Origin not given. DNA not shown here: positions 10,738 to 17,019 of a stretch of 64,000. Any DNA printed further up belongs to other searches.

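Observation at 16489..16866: RHS payload is a hydrophobic lipobox-like helix plus GDxNQGT repeats, not an enzyme-like toxin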

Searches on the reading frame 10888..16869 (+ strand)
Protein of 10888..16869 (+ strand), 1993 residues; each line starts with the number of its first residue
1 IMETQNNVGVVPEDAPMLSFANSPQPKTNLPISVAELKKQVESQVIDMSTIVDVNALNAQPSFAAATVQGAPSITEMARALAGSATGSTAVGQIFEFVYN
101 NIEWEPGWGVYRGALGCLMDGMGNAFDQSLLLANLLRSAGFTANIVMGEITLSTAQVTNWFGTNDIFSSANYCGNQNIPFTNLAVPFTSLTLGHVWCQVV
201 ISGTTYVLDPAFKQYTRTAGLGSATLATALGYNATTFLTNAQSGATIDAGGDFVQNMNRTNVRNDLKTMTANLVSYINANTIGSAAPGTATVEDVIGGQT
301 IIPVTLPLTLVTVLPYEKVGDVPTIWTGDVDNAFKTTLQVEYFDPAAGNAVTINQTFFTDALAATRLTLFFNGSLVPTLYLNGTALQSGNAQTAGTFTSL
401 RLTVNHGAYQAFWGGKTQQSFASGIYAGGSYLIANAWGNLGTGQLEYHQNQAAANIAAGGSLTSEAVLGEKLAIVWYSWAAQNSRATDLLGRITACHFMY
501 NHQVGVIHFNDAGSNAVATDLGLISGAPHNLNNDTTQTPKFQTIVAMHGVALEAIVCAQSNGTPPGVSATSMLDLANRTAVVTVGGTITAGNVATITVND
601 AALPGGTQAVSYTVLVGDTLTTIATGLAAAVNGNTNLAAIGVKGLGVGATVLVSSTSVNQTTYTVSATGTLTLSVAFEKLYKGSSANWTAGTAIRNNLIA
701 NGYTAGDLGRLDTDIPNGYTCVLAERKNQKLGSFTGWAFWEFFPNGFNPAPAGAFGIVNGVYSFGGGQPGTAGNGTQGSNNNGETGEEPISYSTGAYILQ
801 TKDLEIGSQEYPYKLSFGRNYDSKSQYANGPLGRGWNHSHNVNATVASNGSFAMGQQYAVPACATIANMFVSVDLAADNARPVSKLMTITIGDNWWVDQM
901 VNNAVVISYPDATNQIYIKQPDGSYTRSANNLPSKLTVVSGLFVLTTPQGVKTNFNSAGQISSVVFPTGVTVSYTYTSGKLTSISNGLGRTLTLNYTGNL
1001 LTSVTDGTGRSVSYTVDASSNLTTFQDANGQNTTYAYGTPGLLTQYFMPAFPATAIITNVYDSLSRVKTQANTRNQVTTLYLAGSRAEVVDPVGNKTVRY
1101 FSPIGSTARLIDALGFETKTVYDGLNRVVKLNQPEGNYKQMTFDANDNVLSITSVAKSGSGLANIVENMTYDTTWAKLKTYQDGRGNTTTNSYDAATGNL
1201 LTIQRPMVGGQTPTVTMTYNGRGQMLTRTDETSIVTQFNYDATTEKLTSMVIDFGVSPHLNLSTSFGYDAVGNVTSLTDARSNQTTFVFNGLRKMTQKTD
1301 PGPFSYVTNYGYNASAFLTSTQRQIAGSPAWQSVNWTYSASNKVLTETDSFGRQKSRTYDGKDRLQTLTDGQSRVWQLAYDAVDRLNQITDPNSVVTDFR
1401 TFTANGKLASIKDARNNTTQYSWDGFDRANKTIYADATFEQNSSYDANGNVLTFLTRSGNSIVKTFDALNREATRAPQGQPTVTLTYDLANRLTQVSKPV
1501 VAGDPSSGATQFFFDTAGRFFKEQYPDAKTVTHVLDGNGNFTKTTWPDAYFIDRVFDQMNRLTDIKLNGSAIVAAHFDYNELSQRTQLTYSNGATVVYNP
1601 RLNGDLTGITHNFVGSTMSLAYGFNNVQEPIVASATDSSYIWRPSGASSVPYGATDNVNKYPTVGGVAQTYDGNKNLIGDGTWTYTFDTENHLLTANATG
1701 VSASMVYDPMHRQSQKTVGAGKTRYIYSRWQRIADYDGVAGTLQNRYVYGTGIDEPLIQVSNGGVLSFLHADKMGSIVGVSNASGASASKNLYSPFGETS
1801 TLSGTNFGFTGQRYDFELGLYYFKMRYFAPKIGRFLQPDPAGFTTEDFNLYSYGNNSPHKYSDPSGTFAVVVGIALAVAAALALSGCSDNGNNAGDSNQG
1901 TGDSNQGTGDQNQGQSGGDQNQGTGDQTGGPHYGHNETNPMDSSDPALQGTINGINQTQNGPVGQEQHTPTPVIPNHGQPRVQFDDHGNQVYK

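Call 6: search_protein_families(library=pfam, proteins=[window:10888-16869:+], max_evalue=0.01)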
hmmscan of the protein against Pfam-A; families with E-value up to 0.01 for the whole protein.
window:10888-16869:+ (1993 aa): 3 families
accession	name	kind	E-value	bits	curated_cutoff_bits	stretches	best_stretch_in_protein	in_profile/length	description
PF05593.20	RHS_repeat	-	3.6e-39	132.8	22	5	1359-1393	1-35/38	RHS Repeat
PF20148.4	DUF6531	-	1.4e-09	38.6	24.1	1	788-849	2-59/74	Domain of unknown function (DUF6531)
PF01841.26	Transglut_core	-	0.00021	22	23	1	78-204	4-101/108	Transglutaminase-like superfamily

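Call 8: search_protein_families(library=ncbifam, proteins=[window:10888-16869:+], max_evalue=0.01)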
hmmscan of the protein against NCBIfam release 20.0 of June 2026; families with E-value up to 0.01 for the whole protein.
window:10888-16869:+ (1993 aa): 3 families
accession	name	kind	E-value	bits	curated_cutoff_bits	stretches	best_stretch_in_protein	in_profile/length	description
NF041261.1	RHS_core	equivalog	8.8e-27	93.4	2000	5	1265-1593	430-743/1261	RHS element core protein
TIGR01643.1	YD_repeat_2x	repeat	1.1e-21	76.4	15.8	2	1359-1394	1-36/42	YD repeat-containing protein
TIGR03696.1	Rhs_assc_core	domain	2.3e-21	76.1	32.5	1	1793-1866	1-75/76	RHS repeat-associated core domain-containing protein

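Call 9: find_homologous_proteins(query=window:10888-16869:+, max_evalue=1e-20)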
Query window:10888-16869:+ (1993 aa): 145 proteins with E <= 1e-20 among 8000 candidates; the best 120 are listed.
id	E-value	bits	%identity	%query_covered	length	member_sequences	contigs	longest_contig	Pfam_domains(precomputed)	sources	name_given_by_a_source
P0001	0.0e+0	4483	100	100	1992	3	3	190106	PF05593.20,PF20148.5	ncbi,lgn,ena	ncbi:MAG: RHS repeat-associated core domain-containing protein [Candidatus Obscuribacterales bacteri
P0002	0.0e+0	3555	84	94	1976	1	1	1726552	PF05593.20,PF20148.5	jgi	jgi:RHS repeat-associated protein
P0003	0.0e+0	3468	82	94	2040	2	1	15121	PF05593.20,PF20148.5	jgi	-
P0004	0.0e+0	3431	81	94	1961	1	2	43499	PF05593.20,PF25023.2,PF20148.5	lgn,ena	-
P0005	0.0e+0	3165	75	94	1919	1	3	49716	PF05593.20,PF20148.5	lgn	-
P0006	0.0e+0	2549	55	93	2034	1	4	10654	PF05593.20,PF25023.2,PF20148.5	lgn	-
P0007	0.0e+0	2439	62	91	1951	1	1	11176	PF05593.20,PF01841.26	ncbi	-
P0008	0.0e+0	2379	60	92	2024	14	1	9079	PF05593.20,PF20148.5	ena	-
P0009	0.0e+0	2324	52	91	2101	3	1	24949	PF05593.20,PF25023.2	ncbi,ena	-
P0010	0.0e+0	2227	57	92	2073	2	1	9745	PF05593.20,PF25023.2,PF20148.5,PF01841.26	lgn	-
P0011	0.0e+0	2226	61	61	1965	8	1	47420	PF05593.20,PF25023.2,PF20148.5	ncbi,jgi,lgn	ncbi:MAG: RHS repeat-associated core domain-containing protein [Candidatus Obscuribacterales bacteri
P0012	0.0e+0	2223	45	79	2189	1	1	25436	PF05593.20,PF25023.2,PF20148.5,PF01841.26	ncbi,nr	ncbi:MAG: hypothetical protein JST01_22040 [Cyanobacteria bacterium SZAS TMP-1]|nr:hypothetical prot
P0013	0.0e+0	2174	61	61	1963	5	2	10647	PF05593.20,PF25023.2,PF20148.5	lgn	-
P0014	0.0e+0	2172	65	60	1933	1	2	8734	PF05593.20,PF25023.2,PF20148.5,PF01841.26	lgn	-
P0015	0.0e+0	2170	61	60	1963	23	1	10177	PF05593.20,PF25023.2,PF20148.5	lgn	-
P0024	0.0e+0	2117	58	60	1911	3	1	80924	PF05593.20,PF25023.2,PF20148.5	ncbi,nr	ncbi:MAG: RHS repeat-associated core domain-containing protein [Candidatus Melainabacteria bacterium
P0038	0.0e+0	2042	53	93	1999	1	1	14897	PF05593.20,PF25023.2,PF20148.5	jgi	-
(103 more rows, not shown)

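Call 12: find_encoding_contigs(protein=P0038, flank=6000, max_places=3)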
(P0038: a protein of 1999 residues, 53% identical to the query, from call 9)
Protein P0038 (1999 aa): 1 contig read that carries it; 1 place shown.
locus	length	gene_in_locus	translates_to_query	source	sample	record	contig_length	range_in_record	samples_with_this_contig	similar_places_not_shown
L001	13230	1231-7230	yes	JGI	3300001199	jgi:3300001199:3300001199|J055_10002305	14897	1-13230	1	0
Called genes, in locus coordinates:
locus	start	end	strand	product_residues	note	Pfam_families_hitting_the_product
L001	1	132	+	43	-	?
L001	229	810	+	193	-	-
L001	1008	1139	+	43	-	PF05593:RHS_repeat (weak)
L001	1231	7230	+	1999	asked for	PF20148:DUF6531, PF25023:TEN_YD-shell (weak), PF05593:RHS_repeat (weak), PF25023:TEN_YD-shell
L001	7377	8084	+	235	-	-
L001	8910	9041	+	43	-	PF05593:RHS_repeat (weak)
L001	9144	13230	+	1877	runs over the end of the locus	PF20148:DUF6531, PF25023:TEN_YD-shell, PF05593:RHS_repeat, PF25023:TEN_YD-shell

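Call 13: find_encoding_contigs(protein=P0012, flank=6000, max_places=3)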
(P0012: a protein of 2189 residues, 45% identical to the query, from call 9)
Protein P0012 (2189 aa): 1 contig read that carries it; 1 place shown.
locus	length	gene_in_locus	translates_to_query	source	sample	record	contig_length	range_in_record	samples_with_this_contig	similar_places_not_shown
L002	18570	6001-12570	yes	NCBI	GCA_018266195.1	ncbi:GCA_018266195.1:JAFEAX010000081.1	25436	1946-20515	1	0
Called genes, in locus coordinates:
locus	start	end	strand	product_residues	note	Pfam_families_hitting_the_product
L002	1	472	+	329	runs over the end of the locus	-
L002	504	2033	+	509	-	PF10077:DUF2314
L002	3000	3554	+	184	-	-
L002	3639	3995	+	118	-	-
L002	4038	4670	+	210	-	-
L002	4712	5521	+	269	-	-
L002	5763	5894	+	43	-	PF05593:RHS_repeat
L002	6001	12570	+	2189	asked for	PF01841:Transglut_core (weak), PF05593:RHS_repeat (faint), PF20148:DUF6531, PF25023:TEN_YD-shell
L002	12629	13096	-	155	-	-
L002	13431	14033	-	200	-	-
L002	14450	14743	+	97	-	-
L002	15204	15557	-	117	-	-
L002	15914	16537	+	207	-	PF13022:HTH_Tnp_1_2 (faint), PF00440:TetR_N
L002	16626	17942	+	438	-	PF25917:BSH_RND, PF25954:Beta-barrel_RND_2 (weak), PF25963:Beta-barrel_AAEA (weak)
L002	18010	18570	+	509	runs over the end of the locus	PF00083:Sugar_tr (weak), PF07690:MFS_1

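Call 14: find_encoding_contigs(protein=P0024, flank=6000, max_places=3)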
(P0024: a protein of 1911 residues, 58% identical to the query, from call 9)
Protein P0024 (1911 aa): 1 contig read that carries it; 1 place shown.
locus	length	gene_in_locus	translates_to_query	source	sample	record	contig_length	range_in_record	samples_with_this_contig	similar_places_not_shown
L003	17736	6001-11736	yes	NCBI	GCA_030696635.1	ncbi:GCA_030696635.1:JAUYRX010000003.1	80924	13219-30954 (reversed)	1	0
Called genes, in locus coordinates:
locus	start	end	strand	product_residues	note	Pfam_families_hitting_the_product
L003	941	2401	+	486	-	PF14311:DUF4379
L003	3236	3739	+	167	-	-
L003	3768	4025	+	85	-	-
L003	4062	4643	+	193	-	-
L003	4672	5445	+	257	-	-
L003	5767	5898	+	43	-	PF05593:RHS_repeat (weak)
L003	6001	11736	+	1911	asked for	PF20148:DUF6531, PF25023:TEN_YD-shell, PF05593:RHS_repeat (weak), PF25023:TEN_YD-shell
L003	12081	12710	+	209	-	-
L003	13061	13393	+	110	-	PF05593:RHS_repeat (weak)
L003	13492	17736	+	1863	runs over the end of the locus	PF20148:DUF6531, PF25023:TEN_YD-shell, PF05593:RHS_repeat (weak), PF25023:TEN_YD-shell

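Call 23: find_encoding_contigs(protein=P0002, flank=8000, max_places=2)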
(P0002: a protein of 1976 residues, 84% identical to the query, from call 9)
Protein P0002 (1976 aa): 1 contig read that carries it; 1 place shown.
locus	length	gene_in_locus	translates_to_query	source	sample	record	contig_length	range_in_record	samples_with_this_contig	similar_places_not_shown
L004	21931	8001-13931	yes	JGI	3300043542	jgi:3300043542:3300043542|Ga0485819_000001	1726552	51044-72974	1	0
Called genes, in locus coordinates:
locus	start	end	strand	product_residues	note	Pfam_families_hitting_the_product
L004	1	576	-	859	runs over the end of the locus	PF20103:DUF6493, PF25149:DUF7825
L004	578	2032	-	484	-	PF04434:SWIM (weak)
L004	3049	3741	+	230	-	-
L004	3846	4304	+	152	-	-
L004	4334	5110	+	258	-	-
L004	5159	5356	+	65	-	-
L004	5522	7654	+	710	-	-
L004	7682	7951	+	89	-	-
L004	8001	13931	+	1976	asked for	PF20148:DUF6531, PF05593:RHS_repeat (faint)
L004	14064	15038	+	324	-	-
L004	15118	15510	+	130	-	-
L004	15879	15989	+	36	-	-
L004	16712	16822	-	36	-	-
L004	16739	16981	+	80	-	PF02517:Rce1-like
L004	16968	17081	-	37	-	-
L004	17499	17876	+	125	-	-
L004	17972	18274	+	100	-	PF05717:TnpB_IS66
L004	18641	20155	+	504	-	PF13005:zf-IS66, PF03050:DDE_Tnp_IS66, PF13817:DDE_Tnp_IS66_C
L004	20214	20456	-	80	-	-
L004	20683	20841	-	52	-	-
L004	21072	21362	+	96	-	-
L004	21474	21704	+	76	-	PF05593:RHS_repeat (faint)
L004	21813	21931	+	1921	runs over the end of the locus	PF01841:Transglut_core, PF25023:TEN_YD-shell, PF05593:RHS_repeat, PF25023:TEN_YD-shell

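Call 24: find_encoding_contigs(protein=P0013, flank=6000, max_places=2)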
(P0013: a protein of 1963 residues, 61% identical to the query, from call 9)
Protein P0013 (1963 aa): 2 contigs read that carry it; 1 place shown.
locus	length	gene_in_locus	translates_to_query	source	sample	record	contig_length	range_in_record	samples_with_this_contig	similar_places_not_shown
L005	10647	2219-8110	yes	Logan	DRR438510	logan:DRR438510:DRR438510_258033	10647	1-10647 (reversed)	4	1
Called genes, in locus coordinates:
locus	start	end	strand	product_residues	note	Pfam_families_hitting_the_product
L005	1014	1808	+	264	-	-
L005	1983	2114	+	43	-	PF05593:RHS_repeat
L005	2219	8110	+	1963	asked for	PF20148:DUF6531, PF25023:TEN_YD-shell, PF05593:RHS_repeat (weak), PF25023:TEN_YD-shell (weak), PF05593:RHS_repeat (weak), PF25023:TEN_YD-shell, PF05593:RHS_repeat (weak), PF25023:TEN_YD-shell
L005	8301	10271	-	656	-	PF00069:Pkinase, PF01636:APH (faint), PF07714:PK_Tyr_Ser-Thr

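Call 25: find_encoding_contigs(protein=P0011, flank=6000, max_places=2)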
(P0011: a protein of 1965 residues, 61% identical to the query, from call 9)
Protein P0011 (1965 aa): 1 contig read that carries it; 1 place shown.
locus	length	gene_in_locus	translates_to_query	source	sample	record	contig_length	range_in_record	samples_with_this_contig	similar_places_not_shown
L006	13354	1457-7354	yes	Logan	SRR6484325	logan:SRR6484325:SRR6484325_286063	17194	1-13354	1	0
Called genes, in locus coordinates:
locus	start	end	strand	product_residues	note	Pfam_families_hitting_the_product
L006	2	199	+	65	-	?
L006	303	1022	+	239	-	-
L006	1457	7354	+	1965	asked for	PF20148:DUF6531, PF25023:TEN_YD-shell, PF05593:RHS_repeat (weak), PF25023:TEN_YD-shell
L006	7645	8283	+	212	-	PF00515:TPR_1 (faint), PF07719:TPR_2 (faint), PF13181:TPR_8 (faint), PF13414:TPR_11 (faint), PF13431:TPR_17 (weak)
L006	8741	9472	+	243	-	PF07719:TPR_2 (faint), PF13432:TPR_16 (weak)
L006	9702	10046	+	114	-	-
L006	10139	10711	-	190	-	PF00589:Phage_integrase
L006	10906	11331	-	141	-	PF00072:Response_reg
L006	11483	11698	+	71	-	PF12844:HTH_19, PF13443:HTH_26 (weak), PF13560:HTH_31, PF01381:HTH_3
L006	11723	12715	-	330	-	PF04471:Mrr_cat (weak)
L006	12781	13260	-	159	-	PF11663:Toxin_YhaV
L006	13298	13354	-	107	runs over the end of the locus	PF15937:PrlF_antitoxin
